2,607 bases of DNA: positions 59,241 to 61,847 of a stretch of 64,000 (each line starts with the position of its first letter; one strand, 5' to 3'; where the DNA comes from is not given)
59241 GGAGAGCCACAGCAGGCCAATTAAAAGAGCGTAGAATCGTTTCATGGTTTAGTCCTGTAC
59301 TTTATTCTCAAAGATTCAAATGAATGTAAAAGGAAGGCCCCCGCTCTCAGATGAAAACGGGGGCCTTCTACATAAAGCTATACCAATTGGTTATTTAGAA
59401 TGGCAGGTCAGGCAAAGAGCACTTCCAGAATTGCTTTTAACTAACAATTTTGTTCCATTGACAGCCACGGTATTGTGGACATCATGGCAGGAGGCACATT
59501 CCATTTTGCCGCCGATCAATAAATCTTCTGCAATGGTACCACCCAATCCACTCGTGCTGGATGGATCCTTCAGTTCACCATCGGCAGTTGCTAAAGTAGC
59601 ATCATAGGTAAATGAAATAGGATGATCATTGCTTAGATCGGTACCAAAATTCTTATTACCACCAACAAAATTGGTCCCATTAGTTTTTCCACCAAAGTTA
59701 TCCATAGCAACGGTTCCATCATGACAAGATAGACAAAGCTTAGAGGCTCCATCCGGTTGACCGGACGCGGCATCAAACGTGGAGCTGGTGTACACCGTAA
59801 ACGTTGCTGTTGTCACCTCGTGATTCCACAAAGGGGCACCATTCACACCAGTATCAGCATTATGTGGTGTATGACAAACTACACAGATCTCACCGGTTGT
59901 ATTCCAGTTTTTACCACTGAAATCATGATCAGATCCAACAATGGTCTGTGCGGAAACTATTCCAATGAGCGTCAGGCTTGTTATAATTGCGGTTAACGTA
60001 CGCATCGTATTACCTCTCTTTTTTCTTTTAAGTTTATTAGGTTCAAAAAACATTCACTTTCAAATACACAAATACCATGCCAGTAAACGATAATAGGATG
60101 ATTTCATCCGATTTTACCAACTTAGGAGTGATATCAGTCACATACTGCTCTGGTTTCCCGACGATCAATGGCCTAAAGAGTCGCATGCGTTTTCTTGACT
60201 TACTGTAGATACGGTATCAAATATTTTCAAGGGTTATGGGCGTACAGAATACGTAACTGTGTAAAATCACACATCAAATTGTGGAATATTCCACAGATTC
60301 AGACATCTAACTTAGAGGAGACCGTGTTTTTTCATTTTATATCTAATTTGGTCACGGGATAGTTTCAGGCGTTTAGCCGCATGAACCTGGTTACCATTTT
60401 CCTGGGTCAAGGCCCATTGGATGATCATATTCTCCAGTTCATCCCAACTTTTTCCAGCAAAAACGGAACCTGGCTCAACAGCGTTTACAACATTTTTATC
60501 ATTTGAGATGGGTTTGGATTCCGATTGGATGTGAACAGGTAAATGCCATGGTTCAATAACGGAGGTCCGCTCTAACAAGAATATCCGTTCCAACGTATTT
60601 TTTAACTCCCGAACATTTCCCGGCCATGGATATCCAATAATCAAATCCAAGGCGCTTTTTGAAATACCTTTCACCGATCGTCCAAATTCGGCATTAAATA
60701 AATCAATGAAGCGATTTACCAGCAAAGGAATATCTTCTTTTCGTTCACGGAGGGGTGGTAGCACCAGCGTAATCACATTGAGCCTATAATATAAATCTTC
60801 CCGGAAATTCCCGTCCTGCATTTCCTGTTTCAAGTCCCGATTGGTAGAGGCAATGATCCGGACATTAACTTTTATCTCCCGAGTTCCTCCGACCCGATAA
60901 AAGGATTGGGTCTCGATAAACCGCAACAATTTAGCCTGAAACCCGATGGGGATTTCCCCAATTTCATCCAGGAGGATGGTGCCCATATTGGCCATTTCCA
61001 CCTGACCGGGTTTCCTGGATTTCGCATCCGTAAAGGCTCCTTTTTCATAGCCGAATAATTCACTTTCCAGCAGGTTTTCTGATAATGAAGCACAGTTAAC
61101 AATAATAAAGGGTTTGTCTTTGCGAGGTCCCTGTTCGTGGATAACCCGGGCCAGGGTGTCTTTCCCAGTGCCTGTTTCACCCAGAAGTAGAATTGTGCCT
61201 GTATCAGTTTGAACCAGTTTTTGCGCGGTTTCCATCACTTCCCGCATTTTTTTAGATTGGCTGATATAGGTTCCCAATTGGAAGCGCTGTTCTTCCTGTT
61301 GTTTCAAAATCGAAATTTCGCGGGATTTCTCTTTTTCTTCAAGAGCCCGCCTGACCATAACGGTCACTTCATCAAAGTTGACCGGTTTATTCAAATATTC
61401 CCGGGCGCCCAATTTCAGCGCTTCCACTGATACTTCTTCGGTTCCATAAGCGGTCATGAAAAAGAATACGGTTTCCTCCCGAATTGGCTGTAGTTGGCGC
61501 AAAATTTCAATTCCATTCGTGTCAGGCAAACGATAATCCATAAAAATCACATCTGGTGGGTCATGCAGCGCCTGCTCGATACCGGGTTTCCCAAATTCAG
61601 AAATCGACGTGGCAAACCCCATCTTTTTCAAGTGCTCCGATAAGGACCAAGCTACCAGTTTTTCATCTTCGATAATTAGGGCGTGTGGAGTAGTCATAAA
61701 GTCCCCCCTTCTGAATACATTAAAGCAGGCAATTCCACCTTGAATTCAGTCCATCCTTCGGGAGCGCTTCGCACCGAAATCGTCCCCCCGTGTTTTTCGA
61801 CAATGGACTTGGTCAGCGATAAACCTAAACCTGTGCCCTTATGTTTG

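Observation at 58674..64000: Redox-sensing module: CXXCH-containing sensor kinase + sigma-54 regulator controlling tandem tetraheme cytochromes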

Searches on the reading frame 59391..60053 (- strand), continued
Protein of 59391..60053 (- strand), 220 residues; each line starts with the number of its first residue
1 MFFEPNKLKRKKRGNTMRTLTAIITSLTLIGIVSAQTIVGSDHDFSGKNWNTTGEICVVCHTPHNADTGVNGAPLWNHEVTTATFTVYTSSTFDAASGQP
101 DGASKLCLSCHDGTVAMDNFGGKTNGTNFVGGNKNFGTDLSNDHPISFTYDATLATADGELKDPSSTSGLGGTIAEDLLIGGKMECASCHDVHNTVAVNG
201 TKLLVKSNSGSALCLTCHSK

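Call 71: search_solved_structures(query=L004:2828-4483:+, max_evalue=0.01)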
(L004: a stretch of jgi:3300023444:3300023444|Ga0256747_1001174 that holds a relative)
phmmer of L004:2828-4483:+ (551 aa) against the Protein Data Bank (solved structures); distinct sequences matched with E-value up to 0.01: 2.
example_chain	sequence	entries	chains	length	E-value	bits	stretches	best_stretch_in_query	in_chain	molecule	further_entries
7tfs_A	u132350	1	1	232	9.9e-28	100.2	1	8-200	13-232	Cytochrome c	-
9yuq_N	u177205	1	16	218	4.8e-13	51.7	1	9-200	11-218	Putative multiheme cytochrome c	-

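Call 77: find_encoding_contigs(protein=P0003, flank=8000, max_places=2)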
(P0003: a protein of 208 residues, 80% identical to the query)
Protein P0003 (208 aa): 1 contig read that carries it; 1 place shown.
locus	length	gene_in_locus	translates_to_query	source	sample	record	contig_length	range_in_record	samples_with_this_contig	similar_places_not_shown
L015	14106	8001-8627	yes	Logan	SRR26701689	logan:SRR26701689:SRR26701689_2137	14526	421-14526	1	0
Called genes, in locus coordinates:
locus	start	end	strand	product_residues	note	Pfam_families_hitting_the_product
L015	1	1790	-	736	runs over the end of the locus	?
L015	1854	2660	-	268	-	PF00106:adh_short, PF01370:Epimerase (faint), PF08659:KR, PF13561:adh_short_C2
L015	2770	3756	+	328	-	PF01731:Arylesterase (faint), PF08450:SGL (faint), PF17170:DUF5128, PF01436:NHL (weak)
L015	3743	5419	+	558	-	PF13435:Cytochrome_C554 (faint), PF14522:Cytochrome_C7 (faint), PF14537:Cytochrom_c3_2 (faint), PF09699:Paired_CXXCH_1 (weak), PF22113:Mtrc-MtrF_II-IV_dom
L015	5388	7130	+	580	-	PF00989:PAS (weak), PF08448:PAS_4 (faint), PF13188:PAS_8 (faint), PF13426:PAS_9, PF08447:PAS_3, PF13426:PAS_9, PF07730:HisKA_3, PF02518:HATPase_c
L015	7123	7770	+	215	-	PF00072:Response_reg, PF00196:GerE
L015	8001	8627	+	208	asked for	PF14522:Cytochrome_C7 (faint), PF09699:Paired_CXXCH_1 (weak)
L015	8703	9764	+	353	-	PF01436:NHL (faint), PF17170:DUF5128 (weak)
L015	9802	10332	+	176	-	PF02085:Cytochrom_CIII (faint), PF09699:Paired_CXXCH_1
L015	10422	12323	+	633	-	-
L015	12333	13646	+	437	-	PF02085:Cytochrom_CIII (faint), PF14522:Cytochrome_C7 (faint), PF14537:Cytochrom_c3_2 (faint), PF22678:Cytochrom_c_NrfB-like (faint), PF09699:Paired_CXXCH_1, PF22113:Mtrc-MtrF_II-IV_dom, PF09699:Paired_CXXCH_1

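Call 78: find_encoding_contigs(protein=P0012, flank=8000, max_places=2)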
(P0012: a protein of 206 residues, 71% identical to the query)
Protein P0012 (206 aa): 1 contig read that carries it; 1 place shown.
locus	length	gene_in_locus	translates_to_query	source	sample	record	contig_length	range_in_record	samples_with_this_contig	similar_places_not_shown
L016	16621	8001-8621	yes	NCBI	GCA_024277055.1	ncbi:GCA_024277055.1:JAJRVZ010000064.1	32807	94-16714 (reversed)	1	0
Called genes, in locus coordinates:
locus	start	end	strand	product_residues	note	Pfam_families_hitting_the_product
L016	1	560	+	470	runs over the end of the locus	-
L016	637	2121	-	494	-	PF02113:Peptidase_S13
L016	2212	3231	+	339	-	PF24684:Vgb_lyase (weak), PF08450:SGL (faint), PF25021:TEN_NHL (faint), PF17170:DUF5128, PF01436:NHL (weak)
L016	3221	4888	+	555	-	PF14522:Cytochrome_C7 (faint), PF14537:Cytochrom_c3_2 (faint), PF09699:Paired_CXXCH_1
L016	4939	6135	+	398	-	PF00672:HAMP, PF00512:HisKA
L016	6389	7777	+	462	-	PF00004:AAA (faint), PF00072:Response_reg, PF00158:Sigma54_activat, PF14532:Sigma54_activ_2, PF07724:AAA_2 (weak), PF07728:AAA_5, PF25601:AAA_lid_14, PF02954:HTH_8, +1 more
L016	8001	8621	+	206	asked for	PF14522:Cytochrome_C7 (faint), PF09699:Paired_CXXCH_1 (weak)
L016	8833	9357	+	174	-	PF09699:Paired_CXXCH_1 (faint), PF14522:Cytochrome_C7 (faint)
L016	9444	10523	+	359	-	PF25021:TEN_NHL (faint), PF01436:NHL (faint), PF17170:DUF5128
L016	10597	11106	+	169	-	PF14537:Cytochrom_c3_2 (faint), PF14522:Cytochrome_C7 (faint), PF02085:Cytochrom_CIII (faint), PF09699:Paired_CXXCH_1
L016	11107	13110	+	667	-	-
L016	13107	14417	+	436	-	PF14522:Cytochrome_C7 (faint), PF03264:Cytochrom_NNT (faint), PF09699:Paired_CXXCH_1, PF14537:Cytochrom_c3_2 (weak), PF09699:Paired_CXXCH_1, PF22113:Mtrc-MtrF_II-IV_dom (weak), PF09699:Paired_CXXCH_1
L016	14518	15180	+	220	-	PF09699:Paired_CXXCH_1 (weak)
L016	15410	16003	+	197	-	PF22113:Mtrc-MtrF_II-IV_dom (faint), PF14522:Cytochrome_C7 (faint), PF24734:DUF7685 (faint), PF09699:Paired_CXXCH_1 (weak)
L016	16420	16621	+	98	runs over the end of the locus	?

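Call 85: search_protein_families(library=ncbifam, proteins=[L007:10296-12317:+, L004:2828-4483:+, L004:4493-5794:+, L004:1864-2835:+], max_evalue=0.01)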
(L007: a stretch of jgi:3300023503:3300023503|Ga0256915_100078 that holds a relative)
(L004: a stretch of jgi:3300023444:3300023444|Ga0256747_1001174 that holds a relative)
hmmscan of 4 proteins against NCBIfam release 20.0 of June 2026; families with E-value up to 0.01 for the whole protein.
L007:10296-12317:+ (673 aa): 0 families

L004:2828-4483:+ (551 aa): 3 families
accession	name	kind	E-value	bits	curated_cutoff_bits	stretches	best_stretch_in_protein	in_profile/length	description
TIGR01905.1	paired_CXXCH_1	subfamily_domain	6e-22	77.3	25.2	3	231-267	4-38/41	doubled CXXCH domain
TIGR03508.1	decahem_SO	subfamily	2e-15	57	192.2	3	231-359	92-198/258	DmsE family decaheme c-type cytochrome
NF041028.1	decahem_GSU2203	exception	3.1e-09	36.5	325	1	230-319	122-189/317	GSU2203 family decaheme c-type cytochrome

L004:4493-5794:+ (433 aa): 5 families
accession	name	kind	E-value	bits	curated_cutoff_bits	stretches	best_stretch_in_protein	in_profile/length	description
TIGR01905.1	paired_CXXCH_1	subfamily_domain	3.9e-56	186.7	25.2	6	93-131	1-38/41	doubled CXXCH domain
TIGR03508.1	decahem_SO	subfamily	1.4e-40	139.4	192.2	4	30-182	76-225/258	DmsE family decaheme c-type cytochrome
NF041028.1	decahem_GSU2203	exception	5.8e-33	114.5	325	2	30-178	107-254/317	GSU2203 family decaheme c-type cytochrome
NF045713.1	CxxCH_16_HmcA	equivalog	3.6e-09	35.8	400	2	123-282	112-260/541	sulfate respiration complex hexadecaheme cytochrome HmcA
TIGR03153.1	cytochr_NrfH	equivalog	0.00051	20.1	134.2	1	167-275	26-134/138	cytochrome c nitrite reductase small subunit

L004:1864-2835:+ (323 aa): 4 families
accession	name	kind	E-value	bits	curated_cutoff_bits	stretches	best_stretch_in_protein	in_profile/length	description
NF035926.1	scyF_NHL_VPEP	equivalog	1.4e-43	149.5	350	2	157-286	156-287/376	scytonemin biosynthesis PEP-CTERM protein ScyF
NF033206.1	ScyE_fam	subfamily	1.3e-08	34.7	80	1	147-218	247-321/333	ScyD/ScyE family protein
NF053768.1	CIS12_fam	equivalog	1.1e-05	24.3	860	1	107-272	40-194/715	CIS12 family contractile injection system protein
NF047780.1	LIC12708_fam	subfamily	6.6e-05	21.9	150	1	141-287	44-176/391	LIC_12708 family protein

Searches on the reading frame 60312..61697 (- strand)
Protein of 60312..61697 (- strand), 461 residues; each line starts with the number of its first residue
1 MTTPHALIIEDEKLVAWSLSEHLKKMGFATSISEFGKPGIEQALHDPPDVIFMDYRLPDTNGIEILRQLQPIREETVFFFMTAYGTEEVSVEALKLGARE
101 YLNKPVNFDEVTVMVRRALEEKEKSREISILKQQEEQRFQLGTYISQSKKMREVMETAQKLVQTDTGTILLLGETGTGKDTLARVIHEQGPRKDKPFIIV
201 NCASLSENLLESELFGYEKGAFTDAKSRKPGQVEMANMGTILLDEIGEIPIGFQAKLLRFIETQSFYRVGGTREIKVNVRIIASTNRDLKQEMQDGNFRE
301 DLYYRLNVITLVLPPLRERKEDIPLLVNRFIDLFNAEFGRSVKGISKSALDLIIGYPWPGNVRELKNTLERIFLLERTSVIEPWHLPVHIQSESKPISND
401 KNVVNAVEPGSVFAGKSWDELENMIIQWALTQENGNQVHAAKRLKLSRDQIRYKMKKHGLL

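Call 3: search_protein_families(library=pfam, proteins=[window:60312-61697:-], max_evalue=0.1)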
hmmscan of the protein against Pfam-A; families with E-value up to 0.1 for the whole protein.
window:60312-61697:- (461 aa): 20 families
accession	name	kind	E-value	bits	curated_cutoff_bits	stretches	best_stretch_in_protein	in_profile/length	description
PF00158.32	Sigma54_activat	-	2.8e-67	226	20.2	1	145-311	2-167/168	Sigma-54 interaction domain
PF25601.1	AAA_lid_14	-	3.8e-27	94.4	27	1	317-396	1-80/87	AAA+ ATPase lid domain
PF00072.30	Response_reg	-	7.7e-21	74.8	30.2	1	7-115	2-110/111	Response regulator receiver domain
PF14532.12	Sigma54_activ_2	-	1.3e-16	61.5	25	1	147-316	3-138/138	Sigma-54 interaction domain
PF02954.25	HTH_8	-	4.4e-10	39.6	22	1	420-458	4-42/42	Bacterial regulatory protein, Fis family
PF07724.20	AAA_2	-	6.4e-08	33.3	27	1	166-297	3-135/166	AAA domain (Cdc48 subfamily)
PF07728.20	AAA_5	-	7.2e-07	29.7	22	1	169-289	2-125/139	AAA domain (dynein-related subfamily)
PF00004.35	AAA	-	0.0001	23.2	21.2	1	169-287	1-110/131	ATPase family associated with various cellular activities (AAA)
PF01078.27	Mg_chelatase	-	0.00081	19.3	20.3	0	226-265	95-134/207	Magnesium chelatase, subunit ChlI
PF13401.12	AAA_22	-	0.0036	18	27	1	165-206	4-45/130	AAA domain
PF00931.28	NB-ARC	-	0.022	14.4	23.5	1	154-210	5-62/248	NB-ARC domain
PF05673.19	DUF815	-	0.029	14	23.8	1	136-190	22-77/249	Protein of unknown function (DUF815)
PF02367.23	TsaE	-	0.05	14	26.6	0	150-188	3-43/128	Threonylcarbamoyl adenosine biosynthesis protein TsaE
PF00225.29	Kinesin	-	0.051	13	29.3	1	114-179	18-88/327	Kinesin motor domain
PF20720.3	nSTAND3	-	0.053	13.7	27.2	0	155-189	7-40/155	Novel STAND NTPase 3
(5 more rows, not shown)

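Call 4: search_protein_families(library=ncbifam, proteins=[window:60312-61697:-], max_evalue=0.1)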
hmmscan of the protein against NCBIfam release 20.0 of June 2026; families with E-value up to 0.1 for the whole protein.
window:60312-61697:- (461 aa): 129 families (the best 25 are shown)
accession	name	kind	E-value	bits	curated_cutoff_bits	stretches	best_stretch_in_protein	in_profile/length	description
NF008469.0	PRK11361.1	equivalog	1.1e-125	419.9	714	1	5-459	6-455/461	acetoacetate metabolism transcriptional regulator AtoC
TIGR01818.1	ntrC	equivalog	6.7e-111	371.3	558.6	1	7-457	2-462/463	nitrogen regulation protein NR(I)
TIGR02915.1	PEP_resp_reg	equivalog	1.6e-106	356.8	502.6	1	7-460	2-444/445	PEP-CTERM-box response regulator transcription factor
TIGR01817.1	nifA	equivalog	2.8e-106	356.4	528.85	1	120-459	172-528/534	nif-specific transcriptional activator NifA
NF041552.1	TF_PrdR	equivalog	1.5e-101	340.5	795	1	122-458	245-576/577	sigma-54 dependent transcriptional regulator PrdR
NF041946.1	LuxO_transreg_Vib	equivalog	2.5e-101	339.8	800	1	9-457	2-459/463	quorum-sensing sigma-54 dependent transcriptional regulator LuxO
NF038308.1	RNA_repair_RtcR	equivalog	2.1e-94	317.3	650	1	91-457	127-515/530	RNA repair transcriptional activator RtcR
NF007689.0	PRK10365.1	equivalog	2.9e-94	316.4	760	1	8-455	10-439/441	sigma-54-dependent response regulator transcription factor ZraR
NF051870.1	NAssimRespRegNtrX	equivalog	4.2e-94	316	600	1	6-459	4-451/452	nitrogen assimilation response regulator NtrX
NF050807.1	TransRegFlbDCaul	equivalog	2.9e-90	303.3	750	1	65-457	57-437/454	sigma-54-dependent transcriptional regulator FlbD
NF003451.0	PRK05022.1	equivalog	1.6e-89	300.9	476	1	116-459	162-509/512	nitric oxide reductase transcriptional regulator NorR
NF049963.1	RespRegFlgRCampy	domain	1.4e-88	297.6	750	1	44-391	41-382/429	fla regulon two-component system response regulator FlgR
NF008176.1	PRK10923.1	equivalog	1.6e-87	294.1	620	1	6-459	6-467/469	nitrogen regulation protein NR(I)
NF041906.1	V4R_TF_MobR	exception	9.4e-81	271.9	999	1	133-457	223-543/544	phenol degradation transcriptional regulator MobR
NF011695.0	PRK15115.1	equivalog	2.5e-80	270.4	763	1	5-382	8-374/445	two-component system response regulator GlrR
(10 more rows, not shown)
